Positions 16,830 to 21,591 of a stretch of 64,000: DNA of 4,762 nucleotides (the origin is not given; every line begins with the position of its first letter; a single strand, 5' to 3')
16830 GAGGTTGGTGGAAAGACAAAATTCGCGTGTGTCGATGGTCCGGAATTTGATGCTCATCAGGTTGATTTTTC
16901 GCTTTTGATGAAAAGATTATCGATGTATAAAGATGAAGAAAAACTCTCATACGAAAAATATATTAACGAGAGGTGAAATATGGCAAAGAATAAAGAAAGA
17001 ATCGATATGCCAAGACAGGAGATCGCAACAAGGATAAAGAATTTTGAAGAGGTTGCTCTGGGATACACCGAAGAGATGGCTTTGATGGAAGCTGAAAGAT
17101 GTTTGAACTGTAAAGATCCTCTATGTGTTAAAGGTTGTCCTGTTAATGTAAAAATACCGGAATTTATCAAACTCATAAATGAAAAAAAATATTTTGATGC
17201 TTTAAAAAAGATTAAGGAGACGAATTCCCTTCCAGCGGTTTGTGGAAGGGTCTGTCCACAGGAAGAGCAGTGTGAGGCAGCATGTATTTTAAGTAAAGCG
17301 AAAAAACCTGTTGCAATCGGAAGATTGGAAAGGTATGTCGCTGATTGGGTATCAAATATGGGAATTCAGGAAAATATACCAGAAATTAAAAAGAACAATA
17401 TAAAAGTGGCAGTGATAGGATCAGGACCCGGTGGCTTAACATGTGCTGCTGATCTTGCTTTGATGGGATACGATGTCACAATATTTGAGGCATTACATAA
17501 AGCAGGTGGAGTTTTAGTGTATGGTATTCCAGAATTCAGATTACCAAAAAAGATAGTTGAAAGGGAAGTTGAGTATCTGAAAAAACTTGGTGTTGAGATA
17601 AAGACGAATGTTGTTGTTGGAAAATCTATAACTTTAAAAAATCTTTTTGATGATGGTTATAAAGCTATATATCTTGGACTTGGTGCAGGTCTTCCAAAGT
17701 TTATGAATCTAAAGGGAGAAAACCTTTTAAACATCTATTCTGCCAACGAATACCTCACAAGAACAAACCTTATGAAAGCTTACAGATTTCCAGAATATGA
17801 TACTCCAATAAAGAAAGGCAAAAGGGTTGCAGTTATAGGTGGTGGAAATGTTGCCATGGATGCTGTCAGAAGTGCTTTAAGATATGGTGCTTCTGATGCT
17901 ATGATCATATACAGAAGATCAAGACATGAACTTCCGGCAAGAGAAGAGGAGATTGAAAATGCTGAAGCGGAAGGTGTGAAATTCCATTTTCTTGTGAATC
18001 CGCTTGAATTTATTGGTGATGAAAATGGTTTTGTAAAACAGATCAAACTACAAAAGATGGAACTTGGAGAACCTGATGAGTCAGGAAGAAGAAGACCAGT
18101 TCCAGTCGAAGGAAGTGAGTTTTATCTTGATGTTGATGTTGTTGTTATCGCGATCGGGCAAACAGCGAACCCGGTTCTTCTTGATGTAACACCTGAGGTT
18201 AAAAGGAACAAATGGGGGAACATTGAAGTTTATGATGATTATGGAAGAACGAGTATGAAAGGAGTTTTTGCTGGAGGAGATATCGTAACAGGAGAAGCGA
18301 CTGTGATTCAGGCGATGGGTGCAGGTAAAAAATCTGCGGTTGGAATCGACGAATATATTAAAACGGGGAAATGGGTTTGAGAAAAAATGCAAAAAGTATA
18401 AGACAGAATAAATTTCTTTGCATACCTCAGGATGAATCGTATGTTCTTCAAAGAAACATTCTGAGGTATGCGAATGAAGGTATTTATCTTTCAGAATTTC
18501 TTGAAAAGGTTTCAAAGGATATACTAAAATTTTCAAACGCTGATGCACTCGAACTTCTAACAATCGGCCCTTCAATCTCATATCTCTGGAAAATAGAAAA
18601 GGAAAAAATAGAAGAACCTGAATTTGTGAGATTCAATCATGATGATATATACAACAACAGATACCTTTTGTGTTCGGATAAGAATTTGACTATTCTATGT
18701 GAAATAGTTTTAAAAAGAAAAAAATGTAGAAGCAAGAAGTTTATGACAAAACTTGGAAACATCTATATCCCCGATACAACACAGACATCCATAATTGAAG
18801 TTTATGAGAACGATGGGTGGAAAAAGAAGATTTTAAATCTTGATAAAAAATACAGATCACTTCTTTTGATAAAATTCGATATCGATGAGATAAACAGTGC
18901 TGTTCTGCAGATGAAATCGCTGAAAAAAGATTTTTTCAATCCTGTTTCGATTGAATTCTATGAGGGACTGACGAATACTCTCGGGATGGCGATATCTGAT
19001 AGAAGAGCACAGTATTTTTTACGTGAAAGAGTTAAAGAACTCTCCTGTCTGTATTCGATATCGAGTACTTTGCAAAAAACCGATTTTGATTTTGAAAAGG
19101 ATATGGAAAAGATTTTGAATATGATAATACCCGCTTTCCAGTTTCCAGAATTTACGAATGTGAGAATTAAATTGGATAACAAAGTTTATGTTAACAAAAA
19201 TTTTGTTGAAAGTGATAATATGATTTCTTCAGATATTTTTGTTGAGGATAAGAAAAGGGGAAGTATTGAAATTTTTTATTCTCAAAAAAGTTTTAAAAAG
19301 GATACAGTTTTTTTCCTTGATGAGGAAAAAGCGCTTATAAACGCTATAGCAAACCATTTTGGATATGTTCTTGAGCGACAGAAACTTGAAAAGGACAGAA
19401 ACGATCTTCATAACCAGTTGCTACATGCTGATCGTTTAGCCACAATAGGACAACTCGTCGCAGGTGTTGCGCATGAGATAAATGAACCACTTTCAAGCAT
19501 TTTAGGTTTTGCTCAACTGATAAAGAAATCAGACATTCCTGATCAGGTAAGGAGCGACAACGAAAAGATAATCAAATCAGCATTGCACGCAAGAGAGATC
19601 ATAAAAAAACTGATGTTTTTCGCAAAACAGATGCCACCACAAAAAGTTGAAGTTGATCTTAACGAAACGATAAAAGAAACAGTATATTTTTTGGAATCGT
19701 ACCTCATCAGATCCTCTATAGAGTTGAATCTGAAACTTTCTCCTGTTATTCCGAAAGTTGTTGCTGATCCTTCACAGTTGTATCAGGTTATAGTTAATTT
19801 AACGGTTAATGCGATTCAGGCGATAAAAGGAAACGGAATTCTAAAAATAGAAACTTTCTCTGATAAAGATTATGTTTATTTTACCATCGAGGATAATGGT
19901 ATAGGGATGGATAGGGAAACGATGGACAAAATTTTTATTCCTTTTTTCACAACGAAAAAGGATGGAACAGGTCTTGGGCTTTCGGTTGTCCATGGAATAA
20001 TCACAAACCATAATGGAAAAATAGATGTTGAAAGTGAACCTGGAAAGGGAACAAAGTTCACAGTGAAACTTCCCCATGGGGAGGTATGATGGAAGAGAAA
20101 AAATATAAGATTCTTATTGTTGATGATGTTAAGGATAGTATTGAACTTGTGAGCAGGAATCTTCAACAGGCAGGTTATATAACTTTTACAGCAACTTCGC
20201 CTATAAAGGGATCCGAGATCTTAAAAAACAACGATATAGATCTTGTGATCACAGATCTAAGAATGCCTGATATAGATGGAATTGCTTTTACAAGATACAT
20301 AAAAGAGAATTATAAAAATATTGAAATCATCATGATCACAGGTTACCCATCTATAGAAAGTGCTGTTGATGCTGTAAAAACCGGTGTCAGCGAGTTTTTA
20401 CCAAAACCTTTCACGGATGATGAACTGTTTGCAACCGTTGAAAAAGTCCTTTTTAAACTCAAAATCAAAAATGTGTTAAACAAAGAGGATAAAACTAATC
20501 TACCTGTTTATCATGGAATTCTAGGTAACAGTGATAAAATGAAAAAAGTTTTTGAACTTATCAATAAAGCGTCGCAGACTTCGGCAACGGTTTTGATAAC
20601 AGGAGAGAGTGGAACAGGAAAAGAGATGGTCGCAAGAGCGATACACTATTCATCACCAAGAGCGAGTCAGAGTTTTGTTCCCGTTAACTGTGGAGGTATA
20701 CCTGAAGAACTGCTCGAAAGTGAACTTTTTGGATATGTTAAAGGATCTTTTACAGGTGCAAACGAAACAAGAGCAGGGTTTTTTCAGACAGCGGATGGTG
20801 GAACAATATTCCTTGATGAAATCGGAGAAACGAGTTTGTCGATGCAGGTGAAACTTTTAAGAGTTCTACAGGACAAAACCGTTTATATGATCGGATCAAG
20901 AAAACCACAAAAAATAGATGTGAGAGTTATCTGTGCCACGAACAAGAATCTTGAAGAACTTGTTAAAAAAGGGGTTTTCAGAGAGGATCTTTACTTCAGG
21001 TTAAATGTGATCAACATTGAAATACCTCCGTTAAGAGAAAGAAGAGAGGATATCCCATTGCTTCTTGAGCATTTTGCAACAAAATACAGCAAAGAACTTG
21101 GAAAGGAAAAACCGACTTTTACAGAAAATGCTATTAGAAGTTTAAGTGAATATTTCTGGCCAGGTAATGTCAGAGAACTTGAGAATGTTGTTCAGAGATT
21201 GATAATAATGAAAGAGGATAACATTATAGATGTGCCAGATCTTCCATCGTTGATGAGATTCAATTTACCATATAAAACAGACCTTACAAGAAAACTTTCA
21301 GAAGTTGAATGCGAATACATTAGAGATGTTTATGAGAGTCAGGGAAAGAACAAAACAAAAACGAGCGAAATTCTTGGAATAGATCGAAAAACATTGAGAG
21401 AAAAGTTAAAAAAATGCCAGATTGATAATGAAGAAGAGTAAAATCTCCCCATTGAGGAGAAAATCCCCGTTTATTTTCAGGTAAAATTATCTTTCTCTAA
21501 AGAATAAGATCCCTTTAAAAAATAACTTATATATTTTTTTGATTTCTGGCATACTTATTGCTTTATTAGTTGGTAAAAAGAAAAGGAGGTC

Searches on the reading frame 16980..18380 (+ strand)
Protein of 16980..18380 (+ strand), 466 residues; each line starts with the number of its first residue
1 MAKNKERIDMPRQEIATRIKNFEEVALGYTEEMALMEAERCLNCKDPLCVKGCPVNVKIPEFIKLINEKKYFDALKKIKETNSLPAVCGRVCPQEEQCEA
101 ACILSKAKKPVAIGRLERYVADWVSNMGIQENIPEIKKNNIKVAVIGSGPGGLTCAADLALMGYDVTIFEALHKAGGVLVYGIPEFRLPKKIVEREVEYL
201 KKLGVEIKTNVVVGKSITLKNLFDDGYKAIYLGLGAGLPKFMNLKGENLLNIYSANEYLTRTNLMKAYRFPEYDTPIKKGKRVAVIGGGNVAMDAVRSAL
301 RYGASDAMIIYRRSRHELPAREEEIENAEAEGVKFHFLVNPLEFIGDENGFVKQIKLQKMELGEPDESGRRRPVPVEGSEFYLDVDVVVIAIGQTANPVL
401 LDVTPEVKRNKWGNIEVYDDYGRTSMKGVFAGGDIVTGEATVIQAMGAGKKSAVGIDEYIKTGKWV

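Call 8: search_protein_families(library=ncbifam, proteins=[window:16980-18380:+], max_evalue=1)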
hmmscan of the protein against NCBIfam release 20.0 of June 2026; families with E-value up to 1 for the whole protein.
window:16980-18380:+ (466 aa): 113 families (the best 25 are shown)
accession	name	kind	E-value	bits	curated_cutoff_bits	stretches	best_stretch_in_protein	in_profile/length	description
NF009414.0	PRK12778.1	equivalog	4.2e-212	706.4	1103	1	3-461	292-750/752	bifunctional dihydroorotate dehydrogenase B NAD binding subunit/NADPH-dependent glutamate synthase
TIGR01316.1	gltA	equivalog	1.3e-183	610.9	471.75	1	17-460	4-449/449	NADPH-dependent glutamate synthase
NF009413.0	PRK12775.1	equivalog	4.5e-162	541.2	1895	1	7-464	299-758/1006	putative trifunctional 2-polyprenylphenol hydroxylase/glutamate synthase subunit beta/ferritin domain-containing protein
NF009415.0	PRK12779.1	equivalog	4.2e-127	425.4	1519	1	51-459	212-625/944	putative bifunctional glutamate synthase subunit beta/2-polyprenylphenol hydroxylase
TIGR01318.1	gltD_gamma_fam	subfamily_domain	6.6e-121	404.1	482.95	1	4-461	5-466/467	glutamate synthase, small subunit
NF009410.0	PRK12771.1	subfamily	2.3e-120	402.8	516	2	47-462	48-447/566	NAD(P)-binding protein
NF009454.0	PRK12814.1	equivalog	2.4e-114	383.1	916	2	49-462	104-502/657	putative NADPH-dependent glutamate synthase small subunit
NF009408.0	PRK12769.1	equivalog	3.4e-108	362.5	1003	1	4-461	190-652/659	formate-dependent uric acid utilization protein AegA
NF010590.0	PRK13984.1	equivalog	5.9e-101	338.5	946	1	5-463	156-609/611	putative oxidoreductase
NF009451.0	PRK12809.1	equivalog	1.4e-98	330.9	1154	1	16-454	185-628/639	formate-dependent uric acid utilization protein YgfT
TIGR03315.1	Se_ygfK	equivalog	4.5e-90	302.4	835.3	1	41-456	439-835/1012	putative selenate reductase subunit YgfK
TIGR01317.1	GOGAT_sm_gam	subfamily_domain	1e-87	295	447.7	1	5-460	9-478/485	glutamate synthase small subunit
NF009409.0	PRK12770.1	subfamily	9.2e-77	258.5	343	1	137-462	15-352/360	putative glutamate synthase subunit beta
NF045663.1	diclust_near_Sec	equivalog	1.2e-43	149.3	530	3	46-237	17-200/759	pyridine nucleotide-disulfide oxidoreductase/dicluster-binding protein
TIGR01292.1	TRX_reduct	equivalog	2.3e-18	66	343.45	2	274-460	135-300/300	thioredoxin-disulfide reductase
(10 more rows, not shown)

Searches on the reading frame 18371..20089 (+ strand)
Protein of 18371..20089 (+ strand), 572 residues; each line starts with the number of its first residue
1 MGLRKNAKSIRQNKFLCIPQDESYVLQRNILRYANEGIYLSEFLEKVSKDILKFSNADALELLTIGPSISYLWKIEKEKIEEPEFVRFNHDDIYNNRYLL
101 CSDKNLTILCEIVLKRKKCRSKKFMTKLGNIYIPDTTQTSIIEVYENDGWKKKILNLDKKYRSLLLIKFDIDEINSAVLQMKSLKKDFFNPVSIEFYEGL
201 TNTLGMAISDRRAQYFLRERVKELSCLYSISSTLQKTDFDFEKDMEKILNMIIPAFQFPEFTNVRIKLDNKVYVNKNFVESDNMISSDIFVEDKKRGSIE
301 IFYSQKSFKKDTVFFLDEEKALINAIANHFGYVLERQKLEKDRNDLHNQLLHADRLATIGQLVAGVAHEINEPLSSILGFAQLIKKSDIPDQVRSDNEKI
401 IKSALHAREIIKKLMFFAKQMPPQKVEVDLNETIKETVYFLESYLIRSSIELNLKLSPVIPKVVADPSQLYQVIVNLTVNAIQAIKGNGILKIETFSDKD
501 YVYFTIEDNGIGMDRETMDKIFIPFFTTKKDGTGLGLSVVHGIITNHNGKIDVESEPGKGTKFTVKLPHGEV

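Call 8: search_protein_families(library=ncbifam, proteins=[window:18371-20089:+], max_evalue=1)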
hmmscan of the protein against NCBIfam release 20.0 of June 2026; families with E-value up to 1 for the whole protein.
window:18371-20089:+ (572 aa): 87 families (the best 25 are shown)
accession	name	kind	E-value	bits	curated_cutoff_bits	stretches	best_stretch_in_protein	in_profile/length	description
NF008468.0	PRK11360.1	equivalog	8.7e-71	239.1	646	1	322-569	360-608/616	two-component system sensor histidine kinase AtoS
NF010411.0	PRK13837.1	equivalog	2e-60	204.8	647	1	318-569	409-675/828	two-component system VirA-like sensor kinase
NF007688.0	PRK10364.1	equivalog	1.3e-53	182.4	479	1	336-569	217-451/460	two-component system sensor histidine kinase ZraS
NF038348.1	T2SS_HK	subfamily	3.3e-45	154.6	450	2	393-568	393-572/574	histidine kinase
NF052574.1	HisKinEspCMyxo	equivalog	2e-41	142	1200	1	344-571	402-639/785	serine histidine kinase EspC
NF046020.1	HisKinCckABruc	equivalog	6.9e-38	130.1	1000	1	342-569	463-707/868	cell cycle histidine kinase CckA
NF046026.1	HisKinCckACaul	equivalog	4.4e-37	127.5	1000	1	343-569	286-532/678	cell cycle histidine kinase CckA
NF046044.1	PnpS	equivalog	8.2e-37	127.1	400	1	361-568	172-390/390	two-component system histidine kinase PnpS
NF053867.1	SprKinKinDBac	equivalog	5.8e-36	124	775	1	330-569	262-497/500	sporulation kinase KinD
NF047466.1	hybrid_RR_LvrB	exception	8.7e-36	123.9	500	1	336-568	129-375/377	hybrid histidine kinase/response regulator LvrB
NF052573.1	HisKinEspAMyxo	equivalog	2e-35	122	1400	1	341-567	366-609/755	serine histidine kinase EspA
NF008293.1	PRK11073.1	equivalog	2.2e-34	119.2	240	1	331-568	103-346/349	nitrogen regulation protein NR(II)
NF041777.1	sens_FixL_Rhizob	equivalog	5e-32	111.2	850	1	335-570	238-482/485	sensor protein FixL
NF047497.1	HK_LIC_12097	equivalog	8.4e-32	110.3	500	1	345-569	136-366/367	LIC_12097 family sensor histidine kinase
NF038297.2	hybrid_HK_HrmK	equivalog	3.9e-30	105.1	725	1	328-569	206-457/607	hybrid histidine kinase/response regulator HrmK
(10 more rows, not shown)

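Call 58: search_protein_families(library=pfam, proteins=[window:18371-20089:+], max_evalue=0.001)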
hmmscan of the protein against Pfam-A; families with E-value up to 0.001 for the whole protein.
window:18371-20089:+ (572 aa): 3 families
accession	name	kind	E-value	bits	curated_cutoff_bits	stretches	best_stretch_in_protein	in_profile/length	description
PF02518.31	HATPase_c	-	1.1e-27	97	26.4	1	466-569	2-109/111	Histidine kinase-, DNA gyrase B-, and HSP90-like ATPase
PF00512.31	HisKA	-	3.3e-11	43.5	26.9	1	360-419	3-62/66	His Kinase A (phospho-acceptor) domain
PF14501.12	HATPase_c_5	-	2.4e-06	27.8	22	1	469-557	5-92/102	GHKL domain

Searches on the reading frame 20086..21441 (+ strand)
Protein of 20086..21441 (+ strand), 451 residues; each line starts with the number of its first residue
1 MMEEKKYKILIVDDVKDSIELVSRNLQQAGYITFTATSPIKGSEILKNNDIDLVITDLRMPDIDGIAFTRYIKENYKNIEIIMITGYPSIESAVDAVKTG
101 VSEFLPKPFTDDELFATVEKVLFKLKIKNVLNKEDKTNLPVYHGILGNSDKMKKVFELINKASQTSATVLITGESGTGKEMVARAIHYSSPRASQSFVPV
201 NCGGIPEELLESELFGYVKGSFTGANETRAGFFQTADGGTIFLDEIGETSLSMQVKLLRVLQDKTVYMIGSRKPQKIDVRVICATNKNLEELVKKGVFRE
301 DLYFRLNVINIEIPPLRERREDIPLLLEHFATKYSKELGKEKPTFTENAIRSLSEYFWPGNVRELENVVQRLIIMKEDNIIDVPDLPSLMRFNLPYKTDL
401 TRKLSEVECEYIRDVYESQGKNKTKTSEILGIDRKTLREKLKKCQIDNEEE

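Call 7: search_protein_families(library=pfam, proteins=[window:20086-21441:+], max_evalue=1)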
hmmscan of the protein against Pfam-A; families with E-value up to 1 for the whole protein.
window:20086-21441:+ (451 aa): 18 families
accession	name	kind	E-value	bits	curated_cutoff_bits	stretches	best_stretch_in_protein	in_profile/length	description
PF00158.32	Sigma54_activat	-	2.1e-72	242.8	20.2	1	145-312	1-168/168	Sigma-54 interaction domain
PF25601.1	AAA_lid_14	-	9.7e-27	93.1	27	1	317-393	1-77/87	AAA+ ATPase lid domain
PF00072.30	Response_reg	-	9.8e-27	93.8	30.2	1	9-118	1-110/111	Response regulator receiver domain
PF14532.12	Sigma54_activ_2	-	7e-24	85.1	25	1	146-316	1-138/138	Sigma-54 interaction domain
PF02954.25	HTH_8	-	2.5e-09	37.2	22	1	404-443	2-41/42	Bacterial regulatory protein, Fis family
PF07728.20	AAA_5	-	1.3e-06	28.9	22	1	169-288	2-124/139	AAA domain (dynein-related subfamily)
PF00004.35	AAA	-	0.0001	23.2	21.2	1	169-291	1-113/131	ATPase family associated with various cellular activities (AAA)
PF01078.27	Mg_chelatase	-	0.00094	19.1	20.3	0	165-192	21-48/207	Magnesium chelatase, subunit ChlI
PF20720.3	nSTAND3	-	0.0037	17.4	27.2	1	154-192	5-43/155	Novel STAND NTPase 3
PF13191.12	AAA_16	-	0.0059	17.6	32.6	1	152-205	9-63/167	AAA ATPase domain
PF13245.12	AAA_19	-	0.011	16.4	25.1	0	235-270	88-124/134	AAA domain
PF00493.29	MCM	-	0.013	15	23.3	1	164-267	55-151/224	MCM P-loop domain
PF23198.2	PDE8A_N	-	0.028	14.8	29.6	1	5-84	8-89/147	PDE8A-like, N-terminal domain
PF07724.20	AAA_2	-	0.039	14.4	27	1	167-294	4-132/166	AAA domain (Cdc48 subfamily)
PF13401.12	AAA_22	-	0.043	14.6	27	1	167-202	6-41/130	AAA domain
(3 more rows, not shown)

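Call 8: search_protein_families(library=ncbifam, proteins=[window:20086-21441:+], max_evalue=1)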
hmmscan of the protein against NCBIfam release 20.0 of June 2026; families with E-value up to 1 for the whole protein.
window:20086-21441:+ (451 aa): 123 families (the best 25 are shown)
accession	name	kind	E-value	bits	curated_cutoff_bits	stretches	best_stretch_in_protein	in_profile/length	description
TIGR01818.1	ntrC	equivalog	6.5e-124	414.2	558.6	1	9-391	1-382/463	nitrogen regulation protein NR(I)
NF008469.0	PRK11361.1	equivalog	7.6e-122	407.3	714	1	6-447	4-457/461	acetoacetate metabolism transcriptional regulator AtoC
NF041552.1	TF_PrdR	equivalog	2e-113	379.7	795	1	127-443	251-575/577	sigma-54 dependent transcriptional regulator PrdR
TIGR02915.1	PEP_resp_reg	equivalog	1.8e-111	373.2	502.6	1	31-446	21-444/445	PEP-CTERM-box response regulator transcription factor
NF007689.0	PRK10365.1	equivalog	1.1e-110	370.5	760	1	2-442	1-440/441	sigma-54-dependent response regulator transcription factor ZraR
NF041946.1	LuxO_transreg_Vib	equivalog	5.6e-109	365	800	1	44-445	34-436/463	quorum-sensing sigma-54 dependent transcriptional regulator LuxO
NF049963.1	RespRegFlgRCampy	domain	5.7e-107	358.2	750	1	23-445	15-428/429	fla regulon two-component system response regulator FlgR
NF008176.1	PRK10923.1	equivalog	9.6e-107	357.4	620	1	7-390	4-385/469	nitrogen regulation protein NR(I)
NF011695.0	PRK15115.1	equivalog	1.7e-104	350.1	763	1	1-448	1-440/445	two-component system response regulator GlrR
TIGR01817.1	nifA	equivalog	3.3e-104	349.6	528.85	1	132-387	185-439/534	nif-specific transcriptional activator NifA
NF051870.1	NAssimRespRegNtrX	equivalog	1.5e-100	337.3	600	1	8-443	3-449/452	nitrogen assimilation response regulator NtrX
NF050807.1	TransRegFlbDCaul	equivalog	1.1e-96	324.4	750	2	8-383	2-358/454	sigma-54-dependent transcriptional regulator FlbD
NF038308.1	RNA_repair_RtcR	equivalog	4.3e-95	319.6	650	1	140-390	177-436/530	RNA repair transcriptional activator RtcR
NF003451.0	PRK05022.1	equivalog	4.6e-93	312.7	476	1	141-444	188-508/512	nitric oxide reductase transcriptional regulator NorR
TIGR02329.1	propionate_PrpR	equivalog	5.1e-87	292.7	499.2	1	142-442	211-525/526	propionate catabolism operon regulatory protein PrpR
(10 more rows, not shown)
